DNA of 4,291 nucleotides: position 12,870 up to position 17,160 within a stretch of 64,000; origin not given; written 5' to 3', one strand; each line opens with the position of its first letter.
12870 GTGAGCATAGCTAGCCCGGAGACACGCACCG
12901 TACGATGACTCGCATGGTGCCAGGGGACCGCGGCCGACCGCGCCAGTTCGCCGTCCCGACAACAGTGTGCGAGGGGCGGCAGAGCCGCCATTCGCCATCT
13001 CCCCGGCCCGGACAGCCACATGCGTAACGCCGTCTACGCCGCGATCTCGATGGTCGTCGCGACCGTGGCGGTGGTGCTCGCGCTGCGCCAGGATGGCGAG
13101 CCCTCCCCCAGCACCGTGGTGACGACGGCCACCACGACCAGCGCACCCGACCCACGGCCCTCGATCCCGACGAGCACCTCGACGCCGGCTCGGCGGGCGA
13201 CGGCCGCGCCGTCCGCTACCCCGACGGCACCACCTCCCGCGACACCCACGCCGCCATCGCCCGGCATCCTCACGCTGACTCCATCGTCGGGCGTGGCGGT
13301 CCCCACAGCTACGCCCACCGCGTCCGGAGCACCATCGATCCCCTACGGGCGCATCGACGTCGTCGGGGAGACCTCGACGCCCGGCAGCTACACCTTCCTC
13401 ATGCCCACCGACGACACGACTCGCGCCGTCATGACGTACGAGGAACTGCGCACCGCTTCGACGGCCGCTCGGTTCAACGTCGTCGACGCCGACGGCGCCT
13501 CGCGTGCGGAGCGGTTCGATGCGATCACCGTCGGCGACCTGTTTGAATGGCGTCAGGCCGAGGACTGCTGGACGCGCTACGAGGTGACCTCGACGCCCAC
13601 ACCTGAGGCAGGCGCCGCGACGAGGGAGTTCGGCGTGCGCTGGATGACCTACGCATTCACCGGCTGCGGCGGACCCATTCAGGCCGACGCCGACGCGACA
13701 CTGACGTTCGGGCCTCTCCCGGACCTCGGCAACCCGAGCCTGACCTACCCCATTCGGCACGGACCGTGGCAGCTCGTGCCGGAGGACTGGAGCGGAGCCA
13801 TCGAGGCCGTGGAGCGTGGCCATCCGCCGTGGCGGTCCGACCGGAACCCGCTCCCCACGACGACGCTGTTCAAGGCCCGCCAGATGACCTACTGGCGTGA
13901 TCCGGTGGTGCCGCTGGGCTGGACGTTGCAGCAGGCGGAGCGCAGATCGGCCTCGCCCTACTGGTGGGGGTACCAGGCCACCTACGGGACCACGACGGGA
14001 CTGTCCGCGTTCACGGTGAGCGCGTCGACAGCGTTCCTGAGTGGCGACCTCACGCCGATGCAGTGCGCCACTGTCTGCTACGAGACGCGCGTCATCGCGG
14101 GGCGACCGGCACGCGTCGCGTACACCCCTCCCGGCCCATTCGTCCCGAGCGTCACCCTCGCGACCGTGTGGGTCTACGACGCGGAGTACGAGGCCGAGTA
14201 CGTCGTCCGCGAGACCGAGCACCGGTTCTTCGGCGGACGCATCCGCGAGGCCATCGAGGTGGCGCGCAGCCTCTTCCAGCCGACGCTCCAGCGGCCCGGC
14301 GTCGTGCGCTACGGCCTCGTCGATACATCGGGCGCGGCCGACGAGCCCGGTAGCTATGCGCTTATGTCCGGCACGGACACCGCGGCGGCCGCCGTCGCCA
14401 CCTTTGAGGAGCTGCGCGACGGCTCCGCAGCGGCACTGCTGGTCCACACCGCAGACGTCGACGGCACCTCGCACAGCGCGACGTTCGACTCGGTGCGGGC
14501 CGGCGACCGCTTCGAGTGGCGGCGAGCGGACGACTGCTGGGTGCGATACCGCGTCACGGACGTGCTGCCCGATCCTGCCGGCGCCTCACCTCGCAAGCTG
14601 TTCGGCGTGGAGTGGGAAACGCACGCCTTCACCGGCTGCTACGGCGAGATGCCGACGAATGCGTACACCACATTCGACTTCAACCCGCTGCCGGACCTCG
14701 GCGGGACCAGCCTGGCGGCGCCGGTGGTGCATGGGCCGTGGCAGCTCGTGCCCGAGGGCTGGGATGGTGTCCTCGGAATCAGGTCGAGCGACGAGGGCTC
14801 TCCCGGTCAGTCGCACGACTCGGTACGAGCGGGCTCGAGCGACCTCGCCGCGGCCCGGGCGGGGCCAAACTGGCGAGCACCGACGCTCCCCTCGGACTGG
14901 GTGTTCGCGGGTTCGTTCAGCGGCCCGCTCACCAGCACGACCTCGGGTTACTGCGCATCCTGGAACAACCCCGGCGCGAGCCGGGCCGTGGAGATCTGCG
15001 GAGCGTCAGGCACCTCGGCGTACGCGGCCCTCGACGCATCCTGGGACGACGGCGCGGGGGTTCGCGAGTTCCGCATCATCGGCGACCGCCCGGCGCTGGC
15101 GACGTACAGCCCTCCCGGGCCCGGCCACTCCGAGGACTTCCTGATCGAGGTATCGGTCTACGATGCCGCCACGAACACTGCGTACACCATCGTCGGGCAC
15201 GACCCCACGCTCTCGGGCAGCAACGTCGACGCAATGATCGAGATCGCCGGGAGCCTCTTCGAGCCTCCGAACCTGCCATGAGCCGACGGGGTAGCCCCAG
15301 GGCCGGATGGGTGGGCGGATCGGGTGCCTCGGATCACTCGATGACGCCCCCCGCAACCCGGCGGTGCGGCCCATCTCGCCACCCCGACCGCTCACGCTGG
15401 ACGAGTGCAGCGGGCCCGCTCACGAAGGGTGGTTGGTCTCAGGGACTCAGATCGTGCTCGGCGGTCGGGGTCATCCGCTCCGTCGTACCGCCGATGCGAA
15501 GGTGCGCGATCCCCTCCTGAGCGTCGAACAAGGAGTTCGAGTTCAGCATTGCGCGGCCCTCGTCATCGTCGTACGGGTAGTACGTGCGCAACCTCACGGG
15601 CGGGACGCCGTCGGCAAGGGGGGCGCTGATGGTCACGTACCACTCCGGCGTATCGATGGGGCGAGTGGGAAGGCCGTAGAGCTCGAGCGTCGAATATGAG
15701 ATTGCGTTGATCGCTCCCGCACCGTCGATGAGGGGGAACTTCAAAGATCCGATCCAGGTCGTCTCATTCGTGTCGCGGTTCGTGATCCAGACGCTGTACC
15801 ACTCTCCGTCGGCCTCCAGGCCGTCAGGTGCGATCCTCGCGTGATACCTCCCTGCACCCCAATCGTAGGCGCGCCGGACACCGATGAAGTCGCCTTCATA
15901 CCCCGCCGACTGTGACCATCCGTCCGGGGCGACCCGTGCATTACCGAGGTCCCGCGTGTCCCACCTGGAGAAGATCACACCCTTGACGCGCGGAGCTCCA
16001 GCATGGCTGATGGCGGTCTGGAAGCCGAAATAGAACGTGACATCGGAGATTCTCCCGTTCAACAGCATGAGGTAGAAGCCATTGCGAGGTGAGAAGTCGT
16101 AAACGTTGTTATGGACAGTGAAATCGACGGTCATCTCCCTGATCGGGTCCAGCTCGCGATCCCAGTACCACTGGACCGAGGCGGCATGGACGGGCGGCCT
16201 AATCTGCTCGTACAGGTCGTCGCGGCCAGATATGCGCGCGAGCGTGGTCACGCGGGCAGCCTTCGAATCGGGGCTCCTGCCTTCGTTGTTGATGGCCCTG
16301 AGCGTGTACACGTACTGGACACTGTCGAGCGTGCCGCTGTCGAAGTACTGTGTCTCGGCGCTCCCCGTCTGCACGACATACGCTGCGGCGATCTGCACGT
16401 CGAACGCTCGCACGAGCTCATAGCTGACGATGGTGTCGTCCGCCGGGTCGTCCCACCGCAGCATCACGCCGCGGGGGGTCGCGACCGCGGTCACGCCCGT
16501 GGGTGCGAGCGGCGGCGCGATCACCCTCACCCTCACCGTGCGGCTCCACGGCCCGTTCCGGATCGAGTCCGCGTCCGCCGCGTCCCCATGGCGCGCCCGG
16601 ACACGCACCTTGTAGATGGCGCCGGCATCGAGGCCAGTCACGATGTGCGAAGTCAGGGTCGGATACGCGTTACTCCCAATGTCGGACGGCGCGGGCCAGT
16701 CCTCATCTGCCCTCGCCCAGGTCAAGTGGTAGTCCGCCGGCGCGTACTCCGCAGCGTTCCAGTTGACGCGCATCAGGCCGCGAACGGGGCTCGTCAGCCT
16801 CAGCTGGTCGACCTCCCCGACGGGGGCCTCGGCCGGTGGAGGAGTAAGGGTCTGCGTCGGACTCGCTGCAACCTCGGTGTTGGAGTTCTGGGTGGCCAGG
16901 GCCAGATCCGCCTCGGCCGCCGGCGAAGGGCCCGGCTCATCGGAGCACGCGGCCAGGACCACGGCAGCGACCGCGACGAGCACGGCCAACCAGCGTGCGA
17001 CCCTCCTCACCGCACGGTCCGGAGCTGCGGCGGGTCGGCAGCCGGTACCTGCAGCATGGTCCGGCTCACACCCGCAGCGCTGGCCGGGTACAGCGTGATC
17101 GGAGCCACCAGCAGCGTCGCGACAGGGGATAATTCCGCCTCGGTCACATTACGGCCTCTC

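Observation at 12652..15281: Secreted membrane-anchored protein with two copies of an uncharacterised module, preceded by a decayed third copy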

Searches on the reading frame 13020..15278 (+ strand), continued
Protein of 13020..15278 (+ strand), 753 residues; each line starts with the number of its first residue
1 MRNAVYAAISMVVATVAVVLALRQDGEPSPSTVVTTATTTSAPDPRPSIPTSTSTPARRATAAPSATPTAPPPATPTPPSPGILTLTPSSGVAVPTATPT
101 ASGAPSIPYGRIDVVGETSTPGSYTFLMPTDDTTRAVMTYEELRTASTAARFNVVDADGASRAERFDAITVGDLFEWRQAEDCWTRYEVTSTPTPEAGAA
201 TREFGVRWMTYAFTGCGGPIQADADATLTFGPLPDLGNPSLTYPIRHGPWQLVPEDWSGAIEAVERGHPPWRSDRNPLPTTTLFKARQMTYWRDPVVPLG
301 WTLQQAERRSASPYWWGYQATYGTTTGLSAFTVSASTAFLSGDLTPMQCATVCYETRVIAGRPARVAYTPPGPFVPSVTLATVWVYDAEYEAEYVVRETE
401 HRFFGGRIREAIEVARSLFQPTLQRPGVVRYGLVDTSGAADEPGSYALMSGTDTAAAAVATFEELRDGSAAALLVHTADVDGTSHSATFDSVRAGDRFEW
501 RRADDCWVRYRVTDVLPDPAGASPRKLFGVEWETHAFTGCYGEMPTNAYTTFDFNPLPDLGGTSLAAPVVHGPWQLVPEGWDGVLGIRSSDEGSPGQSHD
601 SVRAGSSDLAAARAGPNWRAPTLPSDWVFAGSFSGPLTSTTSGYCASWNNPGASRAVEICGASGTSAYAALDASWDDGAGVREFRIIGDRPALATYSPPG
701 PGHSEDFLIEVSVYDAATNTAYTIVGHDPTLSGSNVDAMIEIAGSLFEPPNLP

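Call 38: search_protein_families(library=pfam, alignment_id=A3, max_evalue=1)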
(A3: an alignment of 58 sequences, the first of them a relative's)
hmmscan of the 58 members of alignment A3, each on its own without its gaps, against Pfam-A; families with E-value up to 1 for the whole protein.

A. member 1, P0001 (753 aa): 1 family
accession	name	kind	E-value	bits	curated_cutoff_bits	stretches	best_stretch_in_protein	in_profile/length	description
PF04203.18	Sortase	-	0.045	13.9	26.6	0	469-516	38-83/125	Sortase domain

B. families by the number of members that match (of 58 scanned): 42 families (the first 25 are shown)
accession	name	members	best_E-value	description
PF04203.18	Sortase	8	0.00012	Sortase domain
PF18241.6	AvrM-A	7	0.00038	Flax-rust effector AvrM-A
PF02189.20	ITAM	5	0.0069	Immunoreceptor tyrosine-based activation motif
PF11622.13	DUF3251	5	0.0091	Protein of unknown function (DUF3251)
PF19054.6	DUF5753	5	0.019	Domain of unknown function (DUF5753)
PF22461.2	SLBB_2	4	0.0018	SLBB domain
PF13860.13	FlgD_ig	4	0.01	FlgD Ig-like domain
PF24278.2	HVO_0513_N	4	0.012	HVO_0513, N-terminal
PF10531.15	SLBB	3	0.0092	SLBB domain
PF17394.7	KleE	3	0.011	Uncharacterized KleE stable inheritance protein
PF20225.4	DUF6584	3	0.033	Family of unknown function (DUF6584)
PF13773.12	DUF4170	3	0.039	Domain of unknown function (DUF4170)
PF19803.4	DUF6286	3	0.065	Family of unknown function (DUF6286)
PF14854.11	LURAP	2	0.099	Leucine rich adaptor protein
PF20767.2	DUF6839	2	0.13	Domain of unknown function (DUF6839)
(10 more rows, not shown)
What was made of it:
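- On Sortase (PF04203): 8 of 58 relatives match at E<=1, comparable to unrelated families (call 38).
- Sortase is the Pfam family hit by the most relatives (8 of 58 at E<=1; call 38). Obviously unrelated families reach similar counts and E-values (AvrM-A 7 of 58, ITAM 5 of 58; call 38).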

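Call 73: search_protein_families(library=phrogs, proteins=[P0090, P0095, P0109, P0115], max_evalue=1)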
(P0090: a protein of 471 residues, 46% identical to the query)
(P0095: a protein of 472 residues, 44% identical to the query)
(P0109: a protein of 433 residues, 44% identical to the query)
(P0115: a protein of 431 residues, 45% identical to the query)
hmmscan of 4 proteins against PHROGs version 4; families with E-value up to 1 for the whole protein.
P0090 (471 aa): 1 family
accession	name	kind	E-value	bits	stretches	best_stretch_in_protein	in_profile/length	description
phrog_372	-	tail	0.17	11.5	1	107-137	301-332/743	tail protein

P0095 (472 aa): 2 families
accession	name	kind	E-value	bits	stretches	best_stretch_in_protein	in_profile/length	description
phrog_372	-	tail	0.28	10.8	1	107-140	300-334/743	tail protein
phrog_23281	-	unknown function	0.32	11.2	1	53-114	30-90/308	-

P0109 (433 aa): 1 family
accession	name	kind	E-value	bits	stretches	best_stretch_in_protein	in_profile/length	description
phrog_542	-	unknown function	0.056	15.1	1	9-56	5-52/97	-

P0115 (431 aa): 5 families
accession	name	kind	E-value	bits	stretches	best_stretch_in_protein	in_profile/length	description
phrog_15511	-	unknown function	0.01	15.9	1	33-135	210-307/511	-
phrog_197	-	moron, auxiliary metabolic gene and host takeover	0.024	15.1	1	7-118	235-341/486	Zot-like toxin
phrog_3547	-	tail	0.024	13.3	1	45-142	1033-1131/1767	tail length tape measure protein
phrog_3224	-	unknown function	0.033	15.3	1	4-42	3-40/96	-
phrog_542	-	unknown function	0.5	12.1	1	6-33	6-35/97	-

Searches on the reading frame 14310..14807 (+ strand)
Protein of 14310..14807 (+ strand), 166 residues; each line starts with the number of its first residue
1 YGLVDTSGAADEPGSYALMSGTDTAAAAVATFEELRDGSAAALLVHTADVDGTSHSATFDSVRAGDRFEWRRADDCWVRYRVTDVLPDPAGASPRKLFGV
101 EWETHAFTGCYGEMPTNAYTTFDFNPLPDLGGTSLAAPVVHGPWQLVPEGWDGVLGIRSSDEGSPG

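Call 60: predict_structure(alignment_id=A4)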
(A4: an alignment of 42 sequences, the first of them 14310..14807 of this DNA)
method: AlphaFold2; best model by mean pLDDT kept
length: 166 residues; sequences in the alignment: 42
mean_pLDDT: 85.4   pTM: 0.78
mean pLDDT of the five models: 85.4, 82.9, 82.6, 82.2, 81.8
residues with pLDDT >= 90: 83; 70-90: 67; 50-70: 11; < 50: 5
segments of 3 or more residues with pLDDT < 50: 163-166
pLDDT, mean of each block of 10 residues (from residue 1): 86 95 90 90 96 94 94 88 95 95 84 87 79 73 77 71 43
secondary structure, 60 per line:
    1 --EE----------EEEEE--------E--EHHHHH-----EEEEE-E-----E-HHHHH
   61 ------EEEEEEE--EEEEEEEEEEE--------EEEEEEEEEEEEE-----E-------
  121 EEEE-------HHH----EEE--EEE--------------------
elements in order: E15-19 H32-36 E42-46 H56-60 E67-73 E76-86 E95-107 E121-124 E139-141 E144-146

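Call 62: fold_search(model_id=the predicted structure, library=pdb)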
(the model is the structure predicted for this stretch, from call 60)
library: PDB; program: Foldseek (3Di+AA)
matches with E <= 10: 365; with E <= 0.001: 0
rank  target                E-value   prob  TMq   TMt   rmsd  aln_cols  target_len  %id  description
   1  3vr2_D                9.3e-02  0.82  0.26  0.11   4.6        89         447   15  Crystal structure of nucleotide-free A3B3 complex from Enterococcus hirae V-ATPase [eA3B3] (released 2013-01-16)
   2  8zis_B                9.3e-02  0.69  0.32  0.12   7.2       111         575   10  HerA Hexamer (released 2025-03-12)
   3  9c1n_R                1.0e-01  0.80  0.33  0.12   7.0       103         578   11  HerA-DUF4297 assembly 2 (released 2025-06-04)
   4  8xaw_D                1.2e-01  0.85  0.33  0.11   7.1        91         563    8  Cryo-EM structure of an anti-phage defense complex bound to AMPPNP and DNA at state 1 (released 2024-06-05)
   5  5xu0_B                1.2e-01  0.82  0.30  0.23   5.5        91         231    6  Structure of the membrane fusion protein Spr0693 from Streptococcus pneumoniae R6 (released 2018-01-24)
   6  8xav_E                1.6e-01  0.69  0.30  0.11   6.9        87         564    7  Cryo-EM structure of an anti-phage defense complex (released 2024-06-05)
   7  7dqe_E                2.1e-01  0.63  0.26  0.11   4.4        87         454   13  Crystal structure of the ADP-bound mutant A(S23C)3B(N64C)3 complex from enterococcus hirae V-ATPase (released 2021-12-29)
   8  8zis_A                2.5e-01  0.35  0.29  0.11   7.7       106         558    8  HerA Hexamer (released 2025-03-12)
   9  9c1m_Q                2.6e-01  0.72  0.31  0.11   5.9        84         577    7  HerA-DUF assembly 1 (released 2025-06-04)
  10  8ziq_N                2.8e-01  0.72  0.35  0.12   6.7       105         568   11  HerA-DUF4297 complex with DNA (released 2025-03-12)
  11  8xau_A                2.8e-01  0.60  0.30  0.10   7.5        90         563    8  Cryo-EM structure of HerA (released 2024-06-05)
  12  9c1m_M                3.1e-01  0.54  0.31  0.11   5.4        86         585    8  HerA-DUF assembly 1 (released 2025-06-04)
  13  8zis_C                3.5e-01  0.38  0.28  0.10   6.7        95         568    9  HerA Hexamer (released 2025-03-12)
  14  8ziq_O                3.9e-01  0.57  0.30  0.10   7.0        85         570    9  HerA-DUF4297 complex with DNA (released 2025-03-12)
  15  9cop_B                4.3e-01  0.30  0.25  0.11   5.8       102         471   12  Yeast RAVE bound to V-ATPase V1 complex (released 2024-11-20)
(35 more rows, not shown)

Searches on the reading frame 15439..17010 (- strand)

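Call 12: search_protein_families(library=ncbifam, proteins=[window:15439-17010:-], max_evalue=1)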
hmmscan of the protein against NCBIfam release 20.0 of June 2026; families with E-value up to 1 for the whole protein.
window:15439-17010:- (523 aa): 4 families
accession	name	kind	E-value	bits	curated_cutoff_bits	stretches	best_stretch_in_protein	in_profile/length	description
NF053526.1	Myco_lipo_LppK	equivalog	0.027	14.4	125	1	3-60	4-59/167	lipoprotein LppK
NF053527.1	lipo_Cory_WKLS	subfamily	0.03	14.2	105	1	9-55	3-45/166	WKL family lipoprotein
NF050142.1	PG1828_fam_lipo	equivalog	0.28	11.9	50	1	8-35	5-33/59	PG1828 family lipoprotein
NF047847.2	SS_mature_LptM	equivalog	0.51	10.5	27.7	1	1-22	1-20/31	LPS translocon maturation chaperone LptM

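Call 44: search_protein_families(library=pfam, proteins=[window:15439-17010:-], max_evalue=0.001)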
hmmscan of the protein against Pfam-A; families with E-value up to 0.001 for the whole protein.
window:15439-17010:- (523 aa): 1 family
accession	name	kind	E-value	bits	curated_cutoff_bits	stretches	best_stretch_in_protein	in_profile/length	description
PF00041.27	fn3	-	2.6e-11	44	25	1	80-143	16-72/84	Fibronectin type III domain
